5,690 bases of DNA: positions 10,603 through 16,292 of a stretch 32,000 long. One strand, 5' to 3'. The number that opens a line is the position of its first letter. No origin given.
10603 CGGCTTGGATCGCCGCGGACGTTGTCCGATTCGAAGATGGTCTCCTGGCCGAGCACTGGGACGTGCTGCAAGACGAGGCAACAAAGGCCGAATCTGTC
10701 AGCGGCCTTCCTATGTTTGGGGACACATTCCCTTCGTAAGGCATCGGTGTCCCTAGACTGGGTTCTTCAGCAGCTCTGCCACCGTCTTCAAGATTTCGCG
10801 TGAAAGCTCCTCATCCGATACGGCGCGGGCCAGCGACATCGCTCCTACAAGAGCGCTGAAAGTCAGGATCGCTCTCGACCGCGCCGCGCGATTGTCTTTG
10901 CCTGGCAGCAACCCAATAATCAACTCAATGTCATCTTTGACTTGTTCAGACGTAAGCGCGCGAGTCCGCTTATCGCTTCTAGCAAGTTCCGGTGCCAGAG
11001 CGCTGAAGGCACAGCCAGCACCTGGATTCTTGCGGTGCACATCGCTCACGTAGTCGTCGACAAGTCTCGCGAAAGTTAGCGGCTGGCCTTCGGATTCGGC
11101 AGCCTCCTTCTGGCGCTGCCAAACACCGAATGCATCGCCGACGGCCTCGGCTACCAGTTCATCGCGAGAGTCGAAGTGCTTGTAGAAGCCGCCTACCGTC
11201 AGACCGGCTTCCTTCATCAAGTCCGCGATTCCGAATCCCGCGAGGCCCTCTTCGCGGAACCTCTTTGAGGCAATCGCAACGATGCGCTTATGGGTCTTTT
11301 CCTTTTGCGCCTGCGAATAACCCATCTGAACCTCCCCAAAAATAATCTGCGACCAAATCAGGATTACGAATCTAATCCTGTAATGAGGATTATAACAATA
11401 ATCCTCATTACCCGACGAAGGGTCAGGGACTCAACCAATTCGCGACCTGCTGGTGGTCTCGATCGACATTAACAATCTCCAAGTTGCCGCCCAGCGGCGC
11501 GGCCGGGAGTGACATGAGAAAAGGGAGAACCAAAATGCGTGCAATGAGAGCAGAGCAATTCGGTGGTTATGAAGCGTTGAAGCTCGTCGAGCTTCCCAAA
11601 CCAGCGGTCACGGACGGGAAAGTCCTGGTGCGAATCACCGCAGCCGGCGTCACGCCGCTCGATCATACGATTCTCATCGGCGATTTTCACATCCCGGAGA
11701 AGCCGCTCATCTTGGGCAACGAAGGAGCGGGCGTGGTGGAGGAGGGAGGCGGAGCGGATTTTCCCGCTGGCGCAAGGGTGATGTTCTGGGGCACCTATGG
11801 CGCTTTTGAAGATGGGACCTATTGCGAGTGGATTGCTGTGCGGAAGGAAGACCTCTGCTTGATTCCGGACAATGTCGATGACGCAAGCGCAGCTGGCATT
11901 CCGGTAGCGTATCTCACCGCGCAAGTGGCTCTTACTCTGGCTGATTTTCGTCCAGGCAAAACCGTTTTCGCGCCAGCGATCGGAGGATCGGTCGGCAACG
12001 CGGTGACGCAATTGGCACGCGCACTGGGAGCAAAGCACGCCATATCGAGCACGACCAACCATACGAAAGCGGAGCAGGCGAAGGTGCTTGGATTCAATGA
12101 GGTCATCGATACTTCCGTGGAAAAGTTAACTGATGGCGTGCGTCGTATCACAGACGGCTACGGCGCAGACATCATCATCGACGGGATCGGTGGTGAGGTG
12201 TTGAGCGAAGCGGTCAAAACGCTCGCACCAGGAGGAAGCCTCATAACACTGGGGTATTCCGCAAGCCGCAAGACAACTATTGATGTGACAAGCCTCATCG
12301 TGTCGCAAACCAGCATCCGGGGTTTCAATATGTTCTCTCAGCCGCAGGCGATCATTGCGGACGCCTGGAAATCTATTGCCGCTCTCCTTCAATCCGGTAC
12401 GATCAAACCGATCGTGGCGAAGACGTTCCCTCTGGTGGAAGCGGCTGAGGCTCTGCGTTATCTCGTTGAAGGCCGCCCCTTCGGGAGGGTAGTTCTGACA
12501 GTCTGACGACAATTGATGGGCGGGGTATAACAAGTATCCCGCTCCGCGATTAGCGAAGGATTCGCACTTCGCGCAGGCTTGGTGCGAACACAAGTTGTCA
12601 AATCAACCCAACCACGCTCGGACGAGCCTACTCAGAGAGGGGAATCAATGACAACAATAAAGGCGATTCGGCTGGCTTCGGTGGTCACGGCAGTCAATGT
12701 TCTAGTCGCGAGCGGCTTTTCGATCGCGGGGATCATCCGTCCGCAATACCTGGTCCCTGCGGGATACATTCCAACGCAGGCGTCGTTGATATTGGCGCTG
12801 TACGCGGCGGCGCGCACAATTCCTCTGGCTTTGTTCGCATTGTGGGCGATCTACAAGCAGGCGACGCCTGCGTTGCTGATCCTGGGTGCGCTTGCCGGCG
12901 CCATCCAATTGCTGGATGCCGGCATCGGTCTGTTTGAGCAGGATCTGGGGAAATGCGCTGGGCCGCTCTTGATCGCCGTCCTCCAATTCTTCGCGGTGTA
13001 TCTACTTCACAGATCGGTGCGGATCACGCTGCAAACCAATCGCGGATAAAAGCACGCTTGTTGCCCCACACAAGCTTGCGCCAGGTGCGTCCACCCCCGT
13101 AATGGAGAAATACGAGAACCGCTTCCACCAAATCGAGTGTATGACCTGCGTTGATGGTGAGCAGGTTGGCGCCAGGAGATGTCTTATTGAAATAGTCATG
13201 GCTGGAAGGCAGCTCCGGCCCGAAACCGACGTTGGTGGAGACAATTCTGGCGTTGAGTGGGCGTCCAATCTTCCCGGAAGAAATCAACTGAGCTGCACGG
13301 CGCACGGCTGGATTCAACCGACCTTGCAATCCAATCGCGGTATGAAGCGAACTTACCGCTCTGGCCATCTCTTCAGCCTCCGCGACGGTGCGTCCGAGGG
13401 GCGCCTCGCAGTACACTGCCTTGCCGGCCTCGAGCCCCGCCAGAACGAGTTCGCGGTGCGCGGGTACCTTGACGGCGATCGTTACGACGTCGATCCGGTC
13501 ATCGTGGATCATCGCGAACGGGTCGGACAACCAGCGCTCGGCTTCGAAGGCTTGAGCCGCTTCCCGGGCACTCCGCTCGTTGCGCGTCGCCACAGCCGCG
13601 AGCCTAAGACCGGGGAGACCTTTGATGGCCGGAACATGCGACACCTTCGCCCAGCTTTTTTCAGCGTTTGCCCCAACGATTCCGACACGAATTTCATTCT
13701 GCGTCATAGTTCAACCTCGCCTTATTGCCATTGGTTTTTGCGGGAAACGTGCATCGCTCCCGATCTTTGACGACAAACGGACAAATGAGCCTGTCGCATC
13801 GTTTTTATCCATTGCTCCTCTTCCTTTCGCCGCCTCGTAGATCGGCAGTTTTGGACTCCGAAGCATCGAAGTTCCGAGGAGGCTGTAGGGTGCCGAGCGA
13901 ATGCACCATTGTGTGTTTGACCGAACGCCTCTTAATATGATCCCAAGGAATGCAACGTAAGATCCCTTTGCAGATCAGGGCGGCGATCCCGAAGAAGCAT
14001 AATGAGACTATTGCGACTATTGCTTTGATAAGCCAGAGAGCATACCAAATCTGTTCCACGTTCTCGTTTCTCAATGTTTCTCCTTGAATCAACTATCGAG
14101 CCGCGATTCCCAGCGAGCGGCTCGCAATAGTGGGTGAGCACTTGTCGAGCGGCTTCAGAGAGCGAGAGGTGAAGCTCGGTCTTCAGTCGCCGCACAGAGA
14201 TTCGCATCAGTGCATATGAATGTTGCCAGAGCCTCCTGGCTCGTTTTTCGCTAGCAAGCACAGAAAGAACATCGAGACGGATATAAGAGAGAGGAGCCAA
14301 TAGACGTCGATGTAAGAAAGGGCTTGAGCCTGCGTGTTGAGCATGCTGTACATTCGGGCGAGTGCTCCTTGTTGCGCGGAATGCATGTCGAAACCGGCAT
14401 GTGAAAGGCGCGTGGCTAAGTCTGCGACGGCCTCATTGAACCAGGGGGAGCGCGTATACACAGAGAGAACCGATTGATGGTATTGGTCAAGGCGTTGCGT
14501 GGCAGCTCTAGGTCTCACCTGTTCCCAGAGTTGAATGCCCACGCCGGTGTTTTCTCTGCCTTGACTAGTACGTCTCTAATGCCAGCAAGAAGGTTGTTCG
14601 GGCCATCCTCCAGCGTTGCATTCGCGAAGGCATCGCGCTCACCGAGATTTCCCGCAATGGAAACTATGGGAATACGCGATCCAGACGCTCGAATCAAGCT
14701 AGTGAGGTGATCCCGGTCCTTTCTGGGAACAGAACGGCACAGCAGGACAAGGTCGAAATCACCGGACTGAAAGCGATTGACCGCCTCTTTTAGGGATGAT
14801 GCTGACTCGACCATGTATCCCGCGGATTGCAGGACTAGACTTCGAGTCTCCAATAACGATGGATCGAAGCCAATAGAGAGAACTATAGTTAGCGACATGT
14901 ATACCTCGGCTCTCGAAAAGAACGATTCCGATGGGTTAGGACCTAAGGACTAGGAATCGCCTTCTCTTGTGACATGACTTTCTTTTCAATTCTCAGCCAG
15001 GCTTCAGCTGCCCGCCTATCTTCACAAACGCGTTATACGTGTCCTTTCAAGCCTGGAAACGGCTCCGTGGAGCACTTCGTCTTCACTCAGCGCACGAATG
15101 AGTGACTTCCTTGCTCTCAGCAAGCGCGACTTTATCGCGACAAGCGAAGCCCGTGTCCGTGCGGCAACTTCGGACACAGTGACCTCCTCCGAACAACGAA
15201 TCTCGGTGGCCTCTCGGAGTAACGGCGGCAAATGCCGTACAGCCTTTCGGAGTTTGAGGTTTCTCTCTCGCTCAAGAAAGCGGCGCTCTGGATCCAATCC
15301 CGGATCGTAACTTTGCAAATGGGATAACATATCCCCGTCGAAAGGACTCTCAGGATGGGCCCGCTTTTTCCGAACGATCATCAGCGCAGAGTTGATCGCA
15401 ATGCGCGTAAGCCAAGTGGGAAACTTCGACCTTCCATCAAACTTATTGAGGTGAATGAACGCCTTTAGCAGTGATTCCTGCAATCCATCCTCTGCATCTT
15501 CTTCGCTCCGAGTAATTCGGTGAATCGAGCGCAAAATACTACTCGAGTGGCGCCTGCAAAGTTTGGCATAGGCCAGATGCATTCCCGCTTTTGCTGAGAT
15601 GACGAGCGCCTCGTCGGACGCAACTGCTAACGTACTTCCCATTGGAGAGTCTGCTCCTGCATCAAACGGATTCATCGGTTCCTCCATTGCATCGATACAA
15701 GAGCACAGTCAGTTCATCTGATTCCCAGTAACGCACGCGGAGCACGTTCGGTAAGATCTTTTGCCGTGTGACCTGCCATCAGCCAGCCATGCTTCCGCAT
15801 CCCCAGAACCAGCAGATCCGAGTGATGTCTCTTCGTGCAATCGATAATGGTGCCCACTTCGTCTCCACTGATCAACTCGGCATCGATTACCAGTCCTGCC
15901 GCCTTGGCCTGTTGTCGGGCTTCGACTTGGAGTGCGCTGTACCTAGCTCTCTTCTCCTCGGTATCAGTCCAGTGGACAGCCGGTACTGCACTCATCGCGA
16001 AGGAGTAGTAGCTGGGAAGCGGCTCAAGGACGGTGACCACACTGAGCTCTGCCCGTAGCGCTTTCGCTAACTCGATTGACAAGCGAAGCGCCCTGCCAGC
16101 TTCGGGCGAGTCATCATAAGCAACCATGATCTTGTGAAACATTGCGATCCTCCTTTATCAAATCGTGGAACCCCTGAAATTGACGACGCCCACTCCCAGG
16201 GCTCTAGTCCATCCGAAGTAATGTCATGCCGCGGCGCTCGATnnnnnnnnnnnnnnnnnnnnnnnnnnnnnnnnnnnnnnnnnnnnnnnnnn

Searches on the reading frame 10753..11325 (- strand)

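Call 39: search_protein_families(library=pfam, proteins=[window:10753-11325:-], max_evalue=0.0001)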
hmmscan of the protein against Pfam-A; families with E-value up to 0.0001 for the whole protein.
window:10753-11325:- (190 aa): 2 families
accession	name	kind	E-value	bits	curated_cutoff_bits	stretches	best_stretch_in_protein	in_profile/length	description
PF00440.29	TetR_N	-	1.7e-09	37.8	24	1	16-61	2-47/47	Bacterial regulatory proteins, tetR family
PF21993.1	TetR_C_13_2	-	1.9e-05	25.3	27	0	86-173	6-95/103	Transcriptional regulator LmrA/YxaF-like, C-terminal domain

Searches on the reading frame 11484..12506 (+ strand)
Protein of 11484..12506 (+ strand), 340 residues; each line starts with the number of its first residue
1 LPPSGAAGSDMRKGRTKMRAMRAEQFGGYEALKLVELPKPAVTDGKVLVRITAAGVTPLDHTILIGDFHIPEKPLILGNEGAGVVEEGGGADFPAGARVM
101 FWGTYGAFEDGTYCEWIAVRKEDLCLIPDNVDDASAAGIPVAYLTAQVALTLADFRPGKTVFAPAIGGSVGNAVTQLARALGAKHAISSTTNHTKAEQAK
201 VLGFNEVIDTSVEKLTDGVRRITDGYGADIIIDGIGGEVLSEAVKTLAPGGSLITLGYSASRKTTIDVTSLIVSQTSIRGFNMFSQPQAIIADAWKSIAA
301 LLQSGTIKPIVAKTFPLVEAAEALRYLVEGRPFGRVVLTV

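Call 40: search_protein_families(library=pfam, proteins=[window:11484-12506:+], max_evalue=0.0001)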
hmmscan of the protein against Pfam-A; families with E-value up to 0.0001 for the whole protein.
window:11484-12506:+ (340 aa): 3 families
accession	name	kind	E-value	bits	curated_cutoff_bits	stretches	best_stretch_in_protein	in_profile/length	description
PF00107.32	ADH_zinc_N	-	2.1e-22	79.9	31.8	1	170-289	2-118/129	Zinc-binding dehydrogenase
PF13602.12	ADH_zinc_N_2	-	1e-20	75.4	27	1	202-338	1-134/134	Zinc-binding dehydrogenase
PF08240.17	ADH_N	-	3.1e-12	47.1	23.5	1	44-129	2-104/104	Alcohol dehydrogenase GroES-like domain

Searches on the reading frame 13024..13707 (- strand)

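Call 40: search_protein_families(library=pfam, proteins=[window:13024-13707:-], max_evalue=0.0001)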
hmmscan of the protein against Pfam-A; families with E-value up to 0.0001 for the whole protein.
window:13024-13707:- (227 aa): 2 families
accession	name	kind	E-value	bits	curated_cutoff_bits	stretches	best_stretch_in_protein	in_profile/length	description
PF01408.29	GFO_IDH_MocA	-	8.1e-18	65.7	24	1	6-122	1-113/120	Oxidoreductase family, NAD-binding Rossmann fold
PF22685.1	Gal80p_C-like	-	4.3e-12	46.9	29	1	133-198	1-67/152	Gal80p, C-terminal domain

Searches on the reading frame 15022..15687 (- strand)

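Call 40: search_protein_families(library=pfam, proteins=[window:15022-15687:-], max_evalue=0.0001)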
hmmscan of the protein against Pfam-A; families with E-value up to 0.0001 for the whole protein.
window:15022-15687:- (221 aa): 2 families
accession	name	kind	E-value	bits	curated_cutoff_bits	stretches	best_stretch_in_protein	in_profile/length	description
PF04542.20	Sigma70_r2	-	2.7e-14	53.2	24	1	44-109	2-69/71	Sigma-70 region 2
PF08281.18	Sigma70_r4_2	-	1.6e-05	24.9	25.7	1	145-196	3-54/54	Sigma-70, region 4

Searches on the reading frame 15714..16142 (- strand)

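Call 5: search_protein_families(library=pfam, proteins=[window:15714-16142:-], max_evalue=0.01)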
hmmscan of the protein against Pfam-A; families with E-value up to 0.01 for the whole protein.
window:15714-16142:- (142 aa): 1 family
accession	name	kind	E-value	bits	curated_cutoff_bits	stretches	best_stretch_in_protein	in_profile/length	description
PF00582.32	Usp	-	7.8e-21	75.5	24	1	1-136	1-135/141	Universal stress protein family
